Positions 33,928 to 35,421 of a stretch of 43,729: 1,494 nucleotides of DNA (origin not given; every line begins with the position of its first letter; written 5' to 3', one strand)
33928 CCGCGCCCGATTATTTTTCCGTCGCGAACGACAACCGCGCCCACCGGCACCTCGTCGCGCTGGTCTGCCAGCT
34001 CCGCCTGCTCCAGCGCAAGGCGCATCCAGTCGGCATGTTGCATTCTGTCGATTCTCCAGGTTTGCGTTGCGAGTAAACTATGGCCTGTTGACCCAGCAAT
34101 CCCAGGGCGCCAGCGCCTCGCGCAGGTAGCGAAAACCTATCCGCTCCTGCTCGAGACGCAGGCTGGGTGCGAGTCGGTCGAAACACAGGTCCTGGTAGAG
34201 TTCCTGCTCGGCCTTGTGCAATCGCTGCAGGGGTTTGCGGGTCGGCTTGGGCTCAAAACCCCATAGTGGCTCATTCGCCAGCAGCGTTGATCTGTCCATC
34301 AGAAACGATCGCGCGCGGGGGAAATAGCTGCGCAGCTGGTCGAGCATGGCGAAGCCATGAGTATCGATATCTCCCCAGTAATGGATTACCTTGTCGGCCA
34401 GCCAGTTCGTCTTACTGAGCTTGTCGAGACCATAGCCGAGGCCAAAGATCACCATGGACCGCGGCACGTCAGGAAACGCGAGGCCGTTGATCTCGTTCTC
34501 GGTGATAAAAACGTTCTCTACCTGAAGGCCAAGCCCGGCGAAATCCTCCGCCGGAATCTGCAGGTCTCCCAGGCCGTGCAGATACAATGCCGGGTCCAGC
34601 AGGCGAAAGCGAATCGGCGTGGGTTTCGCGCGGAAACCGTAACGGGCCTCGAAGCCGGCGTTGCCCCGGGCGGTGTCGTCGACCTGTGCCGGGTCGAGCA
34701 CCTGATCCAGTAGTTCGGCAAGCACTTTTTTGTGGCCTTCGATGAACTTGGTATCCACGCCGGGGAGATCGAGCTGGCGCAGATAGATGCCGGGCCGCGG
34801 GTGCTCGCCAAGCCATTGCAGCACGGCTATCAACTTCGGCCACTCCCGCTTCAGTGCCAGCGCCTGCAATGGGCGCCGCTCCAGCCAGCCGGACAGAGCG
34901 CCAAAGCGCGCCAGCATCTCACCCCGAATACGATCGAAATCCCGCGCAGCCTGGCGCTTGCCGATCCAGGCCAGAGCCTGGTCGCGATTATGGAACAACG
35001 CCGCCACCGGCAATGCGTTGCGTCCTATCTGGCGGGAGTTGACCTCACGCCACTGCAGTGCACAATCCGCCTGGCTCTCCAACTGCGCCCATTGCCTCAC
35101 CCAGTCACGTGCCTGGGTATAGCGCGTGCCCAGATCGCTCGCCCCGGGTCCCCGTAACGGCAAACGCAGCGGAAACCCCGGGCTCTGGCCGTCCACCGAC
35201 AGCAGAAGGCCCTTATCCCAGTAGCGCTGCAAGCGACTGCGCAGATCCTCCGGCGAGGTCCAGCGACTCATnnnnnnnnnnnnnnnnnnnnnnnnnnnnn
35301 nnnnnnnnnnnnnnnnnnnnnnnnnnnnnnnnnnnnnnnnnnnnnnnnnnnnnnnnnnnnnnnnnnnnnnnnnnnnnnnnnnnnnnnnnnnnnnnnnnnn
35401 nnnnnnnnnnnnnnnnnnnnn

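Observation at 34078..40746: Four-gene condensin-like operon with a Toprim nuclease: type I Wadjet (jetABCD / MksFEBG) anti-plasmid system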

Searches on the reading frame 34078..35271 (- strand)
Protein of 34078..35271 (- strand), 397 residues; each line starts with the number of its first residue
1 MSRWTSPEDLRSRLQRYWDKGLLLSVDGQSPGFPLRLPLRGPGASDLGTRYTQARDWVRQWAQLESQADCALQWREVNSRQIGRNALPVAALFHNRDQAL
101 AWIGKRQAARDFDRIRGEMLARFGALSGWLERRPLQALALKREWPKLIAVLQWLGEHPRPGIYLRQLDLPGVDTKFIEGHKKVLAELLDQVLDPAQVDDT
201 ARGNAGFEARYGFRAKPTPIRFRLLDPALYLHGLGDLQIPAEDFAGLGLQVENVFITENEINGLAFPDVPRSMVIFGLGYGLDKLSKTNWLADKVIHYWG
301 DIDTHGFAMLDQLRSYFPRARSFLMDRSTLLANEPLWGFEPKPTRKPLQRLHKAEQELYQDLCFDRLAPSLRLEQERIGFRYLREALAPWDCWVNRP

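Call 3: search_protein_families(library=pfam, proteins=[window:34078-35271:-])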
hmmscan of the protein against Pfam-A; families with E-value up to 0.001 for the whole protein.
window:34078-35271:- (397 aa): 2 families
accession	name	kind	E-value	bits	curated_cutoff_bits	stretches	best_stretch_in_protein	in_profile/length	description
PF09983.15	JetD_C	-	6.4e-56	189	22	1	212-387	1-179/179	Wadjet protein JetD, C-terminal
PF11795.13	DUF3322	-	7.5e-55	186.3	22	1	7-189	1-190/190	Uncharacterized protein conserved in bacteria N-term (DUF3322)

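Call 4: search_protein_families(library=padloc, proteins=[window:34078-35271:-])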
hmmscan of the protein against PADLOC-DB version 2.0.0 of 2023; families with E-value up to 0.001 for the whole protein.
window:34078-35271:- (397 aa): 7 families
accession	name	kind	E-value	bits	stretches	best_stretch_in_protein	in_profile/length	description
PDLC00530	JetD1|JetD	-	1.2e-143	477.2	1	2-388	3-384/391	DUF2220; DUF3322; DUF2399 domain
PDLC00522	JetD1|JetD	-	3.9e-92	307.3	1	5-388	2-377/382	DUF2220; DUF3322; DUF2399 domain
PDLC00523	JetD1|JetD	-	1.9e-49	166.7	1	16-390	21-393/398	DUF2220; DUF3322; DUF2399 domain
PDLC00520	JetD1|JetD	-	9e-34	115.1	1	5-388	8-383/398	DUF2220; DUF3322; DUF2399 domain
PDLC00532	JetD1|JetD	-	2.4e-30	103.5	1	6-391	3-379/383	DUF2220; DUF3322; DUF2399 domain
PDLC00533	JetD1|JetD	-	5.1e-11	40.2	1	287-378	312-405/409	DUF2220; DUF3322; DUF2399 domain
PDLC00527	JetD1|JetD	-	8.4e-05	19.8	1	287-323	284-323/387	DUF2220; DUF3322; DUF2399 domain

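Call 5: search_protein_families(library=ncbifam, proteins=[window:34078-35271:-])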
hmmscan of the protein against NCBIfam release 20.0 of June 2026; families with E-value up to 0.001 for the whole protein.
window:34078-35271:- (397 aa): 0 families

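Call 6: search_solved_structures(query=window:34078-35271:-, show_alignments=2)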
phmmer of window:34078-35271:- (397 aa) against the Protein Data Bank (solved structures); distinct sequences matched with E-value up to 0.001: 3.
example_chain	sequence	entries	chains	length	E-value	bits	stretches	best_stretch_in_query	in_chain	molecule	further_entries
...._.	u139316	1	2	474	1e-23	87.3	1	13-380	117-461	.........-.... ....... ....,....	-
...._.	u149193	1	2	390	1e-13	54.3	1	6-390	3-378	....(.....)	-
7til_A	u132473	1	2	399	4.3e-10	42.4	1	5-329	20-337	JetD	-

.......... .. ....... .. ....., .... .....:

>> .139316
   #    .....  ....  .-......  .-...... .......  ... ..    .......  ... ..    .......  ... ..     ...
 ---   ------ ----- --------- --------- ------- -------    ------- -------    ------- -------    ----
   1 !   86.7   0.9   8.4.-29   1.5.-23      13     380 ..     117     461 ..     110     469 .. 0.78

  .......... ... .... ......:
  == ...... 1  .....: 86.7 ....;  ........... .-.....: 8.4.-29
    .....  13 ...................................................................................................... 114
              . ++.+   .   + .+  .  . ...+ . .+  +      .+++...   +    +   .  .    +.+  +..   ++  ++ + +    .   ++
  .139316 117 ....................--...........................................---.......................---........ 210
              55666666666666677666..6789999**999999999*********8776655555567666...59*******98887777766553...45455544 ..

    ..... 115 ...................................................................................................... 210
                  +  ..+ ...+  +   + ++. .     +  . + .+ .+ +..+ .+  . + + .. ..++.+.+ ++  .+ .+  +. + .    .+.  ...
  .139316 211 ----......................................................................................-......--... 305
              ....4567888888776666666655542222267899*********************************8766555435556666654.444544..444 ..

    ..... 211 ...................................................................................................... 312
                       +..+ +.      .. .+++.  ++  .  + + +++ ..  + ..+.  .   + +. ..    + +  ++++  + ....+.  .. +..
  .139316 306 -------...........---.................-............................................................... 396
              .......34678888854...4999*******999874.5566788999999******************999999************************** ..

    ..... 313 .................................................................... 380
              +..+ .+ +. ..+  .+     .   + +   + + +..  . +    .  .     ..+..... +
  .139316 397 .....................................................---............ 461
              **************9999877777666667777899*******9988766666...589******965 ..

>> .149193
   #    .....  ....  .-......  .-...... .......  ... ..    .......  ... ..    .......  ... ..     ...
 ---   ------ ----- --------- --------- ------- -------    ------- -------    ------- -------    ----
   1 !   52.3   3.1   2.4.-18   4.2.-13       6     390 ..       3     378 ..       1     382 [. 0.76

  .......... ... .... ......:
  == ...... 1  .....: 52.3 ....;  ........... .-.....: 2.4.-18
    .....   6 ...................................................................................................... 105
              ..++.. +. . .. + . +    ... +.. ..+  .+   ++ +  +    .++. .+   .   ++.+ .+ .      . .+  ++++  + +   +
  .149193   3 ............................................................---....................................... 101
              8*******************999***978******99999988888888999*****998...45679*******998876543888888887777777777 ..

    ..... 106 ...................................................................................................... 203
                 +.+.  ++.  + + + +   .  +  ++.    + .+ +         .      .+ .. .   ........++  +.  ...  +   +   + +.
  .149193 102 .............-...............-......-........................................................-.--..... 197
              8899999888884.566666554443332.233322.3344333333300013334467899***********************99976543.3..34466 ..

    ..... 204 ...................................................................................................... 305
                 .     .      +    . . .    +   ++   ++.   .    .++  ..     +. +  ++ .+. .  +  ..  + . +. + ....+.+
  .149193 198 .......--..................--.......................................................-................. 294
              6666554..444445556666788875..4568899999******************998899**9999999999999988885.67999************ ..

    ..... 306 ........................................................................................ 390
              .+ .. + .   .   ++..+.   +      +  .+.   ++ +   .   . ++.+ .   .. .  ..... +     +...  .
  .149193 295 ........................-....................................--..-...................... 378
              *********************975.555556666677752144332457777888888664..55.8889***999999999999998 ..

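Call 12: find_encoding_contigs(protein=window:34078-35271:-, flank=10000, max_places=6)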
Protein window:34078-35271:- (397 aa): no gene with exactly this product is on record in the collection.

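Call 15: find_related_loci(query=window:34078-35271:-, collection=genome_contigs, flank=10000)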
Query window:34078-35271:- (397 aa) in genome_contigs; peptide patterns used: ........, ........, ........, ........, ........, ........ (x = any residue, [..] = any of these).
599 stretches matched a pattern (row limit reached: there are more); 552 encode a relative of the query (tblastn E <= 1e-3); the best 80 are kept; 79 distinct loci.
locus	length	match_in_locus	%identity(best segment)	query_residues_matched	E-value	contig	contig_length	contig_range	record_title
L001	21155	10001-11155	71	1-388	3e-178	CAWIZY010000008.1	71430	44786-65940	MAG: uncultured Gammaproteobacteria bacterium isolate MFD03804.bin.1.213 genome assembly, contig: contig_25209, whole ge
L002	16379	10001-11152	65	1-387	2e-163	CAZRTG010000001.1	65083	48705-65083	MAG TPA_asm: uncultured Wenzhouxiangellaceae bacterium isolate binchicken_co235_89 genome assembly, contig: NODE_1058_le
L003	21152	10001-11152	63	1-387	3e-158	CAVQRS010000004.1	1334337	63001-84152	MAG: uncultured Gammaproteobacteria bacterium isolate MFD09779.bin.2.259 genome assembly, contig: contig_24649, whole ge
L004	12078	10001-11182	51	1-390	2e-128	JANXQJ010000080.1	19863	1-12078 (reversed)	MAG: Deltaproteobacteria bacterium isolate GL140_5_concoct_145_sub GL140_5_k141_471137, whole genome shotgun sequence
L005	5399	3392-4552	53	4-388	4e-125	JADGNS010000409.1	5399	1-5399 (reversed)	MAG: Candidatus Solibacter sp. isolate Chersky.14_27 contig-100_7467, whole genome shotgun sequence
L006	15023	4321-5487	51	1-387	2e-122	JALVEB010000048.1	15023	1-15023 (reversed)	MAG: Sedimenticola sp. isolate 134-614_metabat2_scaf2bin.082 134-614_scaffold_1755_c1, whole genome shotgun sequence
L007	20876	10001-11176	51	1-388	2e-121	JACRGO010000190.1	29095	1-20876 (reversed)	MAG: Nitrospinota bacterium isolate NC_groundwater_1753_Pr3_B-0.1um_50_18 SR-2_scaffold_141_3036470, whole genome shotgu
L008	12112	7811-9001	50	1-391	3e-120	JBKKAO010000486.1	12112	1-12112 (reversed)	MAG: Burkholderiales bacterium isolate swi_bin.303 S1Ck127_1098983_flag_0_multi_11.6585_len_12112, whole genome shotgun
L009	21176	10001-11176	50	4-391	7e-120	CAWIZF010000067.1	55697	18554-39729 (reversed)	MAG: uncultured Alphaproteobacteria bacterium isolate MFD05942.bin.2.281 genome assembly, contig: contig_6823, whole gen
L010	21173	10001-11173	53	4-387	5e-120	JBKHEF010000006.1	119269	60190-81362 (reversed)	MAG: Wenzhouxiangella sp. isolate D1M05_10 NODE_21_length_119269_cov_19.074178, whole genome shotgun sequence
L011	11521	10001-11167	52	1-387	2e-119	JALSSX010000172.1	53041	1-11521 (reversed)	MAG: Sedimenticola sp. isolate 356-308_metabat2_scaf2bin.074 356-308_scaffold_315_c1, whole genome shotgun sequence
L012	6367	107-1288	52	2-388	3e-119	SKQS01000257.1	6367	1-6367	MAG: Wenzhouxiangella sp. isolate CSSed162cmA_452 CSSed16-2cmA-57725, whole genome shotgun sequence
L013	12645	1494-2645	52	4-388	3e-119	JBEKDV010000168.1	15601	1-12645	MAG: Candidatus Solibacter sp. isolate SPRUCE 191 SPRUCE_191_168, whole genome shotgun sequence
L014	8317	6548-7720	52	4-387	2e-119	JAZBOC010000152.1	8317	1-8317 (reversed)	MAG: Wenzhouxiangella sp. isolate bin.754 k117_7297446, whole genome shotgun sequence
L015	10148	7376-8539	52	4-388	5e-119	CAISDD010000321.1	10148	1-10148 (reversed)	MAG: uncultured proteobacterium isolate MJ-time_bin-6278 genome assembly, contig: bin-6278:321/588, whole genome shotgun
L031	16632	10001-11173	50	2-388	1e-116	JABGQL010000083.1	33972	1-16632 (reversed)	MAG: Gammaproteobacteria bacterium isolate co234_bin55 NODE_2578_length_33972_cov_85.739688, whole genome shotgun sequen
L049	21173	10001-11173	51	4-388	7e-114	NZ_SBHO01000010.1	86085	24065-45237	Tepidiphilus olei strain J18 Scaffold10, whole genome shotgun sequence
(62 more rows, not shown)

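Call 36: search_protein_families(library=pfam, proteins=[L031:3117-5057:+, L031:5057-8893:+, L031:8929-10002:+, L049:8149-9948:+])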
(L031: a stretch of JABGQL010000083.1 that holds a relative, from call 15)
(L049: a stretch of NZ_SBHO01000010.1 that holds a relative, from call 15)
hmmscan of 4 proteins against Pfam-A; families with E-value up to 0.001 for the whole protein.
L031:3117-5057:+ (646 aa): 0 families

L031:5057-8893:+ (1278 aa): 3 families
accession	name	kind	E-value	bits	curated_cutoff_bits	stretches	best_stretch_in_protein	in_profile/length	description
PF00176.29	SNF2-rel_dom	-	3.2e-68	230.4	24.9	1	821-1095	1-290/290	SNF2-related domain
PF00271.37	Helicase_C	-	7.4e-25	87.8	23.5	1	1106-1217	2-110/110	Helicase conserved C-terminal domain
PF04851.21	ResIII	-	0.00048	20.5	22.5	1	817-969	3-163/164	Type III restriction enzyme, res subunit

L031:8929-10002:+ (357 aa): 0 families

L049:8149-9948:+ (599 aa): 1 family
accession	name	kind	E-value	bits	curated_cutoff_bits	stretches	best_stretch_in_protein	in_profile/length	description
PF03235.19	GmrSD_N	-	3.4e-31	109.3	33.2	1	14-218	1-197/199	GmrSD restriction endonuclease, N-terminal domain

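Call 37: search_protein_families(library=padloc, proteins=[L031:3117-5057:+, L031:5057-8893:+, L031:8929-10002:+, L049:8149-9948:+])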
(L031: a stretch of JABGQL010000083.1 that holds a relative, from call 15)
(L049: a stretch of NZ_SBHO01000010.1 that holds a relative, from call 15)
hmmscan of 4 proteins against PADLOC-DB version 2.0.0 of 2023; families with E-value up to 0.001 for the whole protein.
L031:3117-5057:+ (646 aa): 0 families

L031:5057-8893:+ (1278 aa): 37 families (the best 25 are shown)
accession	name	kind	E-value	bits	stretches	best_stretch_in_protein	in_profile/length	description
PDLC02849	DpdE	-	1.6e-178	593.7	1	521-1271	108-852/857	DpdE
PDLC02850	DpdE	-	2.7e-178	593.3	1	523-1276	513-1266/1282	DpdE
PDLC02845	DpdE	-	3.1e-160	533.4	1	625-1269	659-1290/1293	DpdE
PDLC02842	DpdE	-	2.5e-144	480.5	1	783-1266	666-1170/1176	DpdE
PDLC02848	DpdE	-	2.2e-115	384.6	1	523-1147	65-689/856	DpdE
PDLC00633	ZorD1|ZorD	-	8.6e-114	379.5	1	703-1253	321-886/908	"SWI2/SNF2 helicase, Mrr-like nuclease"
PDLC02851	DpdE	-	4.5e-100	334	1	792-1266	572-1050/1055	DpdE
PDLC00629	ZorD1|ZorD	-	1.3e-98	329.2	1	801-1255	466-958/1012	"SWI2/SNF2 helicase, Mrr-like nuclease"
PDLC00631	ZorD1|ZorD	-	1.1e-86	289.6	1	813-1256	437-914/1071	"SWI2/SNF2 helicase, Mrr-like nuclease"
PDLC00634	ZorD1|ZorD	-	8e-85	283.5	1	799-1257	476-974/1208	"SWI2/SNF2 helicase, Mrr-like nuclease"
PDLC00632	ZorD1|ZorD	-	1.1e-82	276.6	2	905-1262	712-1090/1101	"SWI2/SNF2 helicase, Mrr-like nuclease"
PDLC00628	ZorD1|ZorD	-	1.9e-67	225.9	1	804-1236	499-949/1171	"SWI2/SNF2 helicase, Mrr-like nuclease"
PDLC00627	ZorD1|ZorD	-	1.6e-58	196.5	2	901-1230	601-963/1006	"SWI2/SNF2 helicase, Mrr-like nuclease"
PDLC02854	DpdE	-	2.4e-48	162.7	2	906-1254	699-1064/1083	DpdE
PDLC02852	DpdE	-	2.5e-45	152.8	1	806-1255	454-860/905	DpdE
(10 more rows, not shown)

L031:8929-10002:+ (357 aa): 0 families

L049:8149-9948:+ (599 aa): 12 families
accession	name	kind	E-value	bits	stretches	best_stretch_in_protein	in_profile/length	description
PDLC04151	HEC-05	-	5e-30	102.8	2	11-62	25-76/600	-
PDLC04709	PDC-M55C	-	2.1e-18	64.3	1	12-212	15-231/554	-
PDLC04150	HEC-05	-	3.5e-18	63.8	1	14-62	10-58/583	-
PDLC04153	HEC-05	-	3.4e-09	33.5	1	17-62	12-57/621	-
PDLC03877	NsnA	-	3.5e-09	34.4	1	10-211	49-192/385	-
PDLC04152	HEC-05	-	4.3e-07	26.9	1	144-221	188-264/566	-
PDLC02686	Orf5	-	3e-06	24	1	25-97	20-98/566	Orf5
PDLC04157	HEC-06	-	6.2e-06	23.1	1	14-92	11-87/558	-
PDLC02695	Orf5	-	1.8e-05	21.3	0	23-98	17-97/601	Orf5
PDLC02693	Orf5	-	5e-05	20.5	1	27-214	10-206/543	Orf5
PDLC02792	SspE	-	8.9e-05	19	0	20-92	19-105/771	SspE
PDLC04156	HEC-06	-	0.00035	17.3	1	25-107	20-101/562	-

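Call 38: search_dna_similar(query=window:34078-35271:-, collection=plasmids, mode=protein, max_rows=10)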
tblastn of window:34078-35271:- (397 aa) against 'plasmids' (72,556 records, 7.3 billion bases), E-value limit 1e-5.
Records with a match: 50; places in all: 54; records where one place covers at least 80% of the query: 39.
Best place of each record, by identity: <60% 50.
By first word of the organism name: Ralstonia 38; Streptomyces 3; Rhodococcus 2; Candidatus 1; Nocardia 1; Arthrobacter 1; Cupriavidus 1; Sphaerotilus 1; Stenotrophomonas 1; Pseudomonas 1.
By predicted mobility (MOB-suite, as given by PLSDB): mobilizable 34; non-mobilizable 15; conjugative 1.
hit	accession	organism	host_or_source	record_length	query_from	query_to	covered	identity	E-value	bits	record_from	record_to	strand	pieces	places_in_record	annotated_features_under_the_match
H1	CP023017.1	Ralstonia solanacearum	Solanum tuberosum,single cell,Potato ...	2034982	4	388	97%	51.4%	7e-99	329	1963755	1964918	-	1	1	hypothetical protein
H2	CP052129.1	Ralstonia solanacearum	tomato,cell culture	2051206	4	388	97%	51.4%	7e-99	329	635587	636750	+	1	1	hypothetical protein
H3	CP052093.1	Ralstonia solanacearum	tomato,cell culture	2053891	4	388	97%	51.4%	7e-99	329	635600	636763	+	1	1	none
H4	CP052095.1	Ralstonia solanacearum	tomato,cell culture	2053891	4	388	97%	51.4%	7e-99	329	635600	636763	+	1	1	none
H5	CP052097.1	Ralstonia solanacearum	tomato,cell culture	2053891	4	388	97%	51.4%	7e-99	329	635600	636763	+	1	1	none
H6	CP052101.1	Ralstonia solanacearum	tomato,cell culture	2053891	4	388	97%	51.4%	7e-99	329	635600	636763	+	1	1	none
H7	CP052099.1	Ralstonia solanacearum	tomato,cell culture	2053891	4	388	97%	51.4%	7e-99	329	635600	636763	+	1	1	hypothetical protein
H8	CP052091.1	Ralstonia solanacearum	tomato,cell culture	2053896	4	388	97%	51.4%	7e-99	329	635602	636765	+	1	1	hypothetical protein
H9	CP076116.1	Ralstonia solanacearum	cell culture,wilting pepper (C. annuum) ...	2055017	4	388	97%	51.4%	7e-99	329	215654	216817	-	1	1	hypothetical protein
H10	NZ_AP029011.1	Ralstonia pseudosolanacearum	-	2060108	4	388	97%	51.4%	7e-99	329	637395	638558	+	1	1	none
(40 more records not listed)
